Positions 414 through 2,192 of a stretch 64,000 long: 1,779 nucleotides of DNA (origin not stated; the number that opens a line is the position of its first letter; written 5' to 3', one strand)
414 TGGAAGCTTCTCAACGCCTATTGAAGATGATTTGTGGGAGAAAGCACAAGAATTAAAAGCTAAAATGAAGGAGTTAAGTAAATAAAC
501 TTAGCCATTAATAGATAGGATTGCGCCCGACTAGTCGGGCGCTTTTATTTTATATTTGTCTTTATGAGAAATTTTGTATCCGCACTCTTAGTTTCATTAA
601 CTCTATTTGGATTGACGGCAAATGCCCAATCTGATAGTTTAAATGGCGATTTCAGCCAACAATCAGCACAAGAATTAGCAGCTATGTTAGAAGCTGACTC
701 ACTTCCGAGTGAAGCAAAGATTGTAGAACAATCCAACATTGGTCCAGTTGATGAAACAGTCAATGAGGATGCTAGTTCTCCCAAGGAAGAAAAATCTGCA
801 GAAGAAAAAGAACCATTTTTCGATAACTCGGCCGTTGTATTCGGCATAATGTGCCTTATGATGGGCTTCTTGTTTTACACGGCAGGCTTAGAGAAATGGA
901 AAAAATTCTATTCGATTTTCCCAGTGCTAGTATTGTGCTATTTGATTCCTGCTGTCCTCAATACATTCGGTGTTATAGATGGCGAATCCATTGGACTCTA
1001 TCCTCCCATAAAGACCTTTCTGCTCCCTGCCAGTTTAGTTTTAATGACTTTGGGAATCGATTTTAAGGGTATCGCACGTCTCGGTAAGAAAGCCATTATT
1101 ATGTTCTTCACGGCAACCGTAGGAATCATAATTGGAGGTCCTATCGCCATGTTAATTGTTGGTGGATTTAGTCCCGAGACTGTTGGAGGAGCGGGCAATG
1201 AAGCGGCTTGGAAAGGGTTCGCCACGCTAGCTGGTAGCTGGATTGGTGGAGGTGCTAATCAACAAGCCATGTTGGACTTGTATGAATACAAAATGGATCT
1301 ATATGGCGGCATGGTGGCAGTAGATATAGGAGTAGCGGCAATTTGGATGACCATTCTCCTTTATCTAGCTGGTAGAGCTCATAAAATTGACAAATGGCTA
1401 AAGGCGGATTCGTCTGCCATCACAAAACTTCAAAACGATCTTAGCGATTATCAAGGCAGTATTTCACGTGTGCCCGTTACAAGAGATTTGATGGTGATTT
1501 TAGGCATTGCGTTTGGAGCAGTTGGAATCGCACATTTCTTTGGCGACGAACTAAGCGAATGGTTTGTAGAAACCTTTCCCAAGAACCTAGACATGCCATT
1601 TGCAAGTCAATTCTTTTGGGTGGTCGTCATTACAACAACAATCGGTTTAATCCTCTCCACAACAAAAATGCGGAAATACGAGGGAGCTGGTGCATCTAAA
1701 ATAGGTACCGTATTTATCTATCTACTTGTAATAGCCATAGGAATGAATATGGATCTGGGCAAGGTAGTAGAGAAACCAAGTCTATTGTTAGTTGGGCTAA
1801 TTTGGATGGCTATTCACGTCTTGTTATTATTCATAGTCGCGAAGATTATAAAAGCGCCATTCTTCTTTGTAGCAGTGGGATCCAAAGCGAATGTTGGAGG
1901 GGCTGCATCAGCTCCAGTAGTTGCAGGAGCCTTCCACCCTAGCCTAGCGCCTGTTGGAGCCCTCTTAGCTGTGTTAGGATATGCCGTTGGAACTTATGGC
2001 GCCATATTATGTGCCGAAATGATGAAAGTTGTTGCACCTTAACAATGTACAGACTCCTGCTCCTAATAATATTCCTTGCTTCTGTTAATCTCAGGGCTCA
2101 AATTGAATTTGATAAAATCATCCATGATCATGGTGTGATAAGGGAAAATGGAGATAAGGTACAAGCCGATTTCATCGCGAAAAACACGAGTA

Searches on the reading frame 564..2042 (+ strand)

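Call 11: search_protein_families(library=pfam, proteins=[window:564-2042:+], max_evalue=0.0001)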
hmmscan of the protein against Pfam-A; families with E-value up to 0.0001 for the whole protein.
window:564-2042:+ (492 aa): 1 family
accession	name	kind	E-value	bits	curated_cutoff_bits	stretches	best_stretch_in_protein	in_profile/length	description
PF05684.17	DUF819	-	4.3e-91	306.2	27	1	96-488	3-377/379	Protein of unknown function (DUF819)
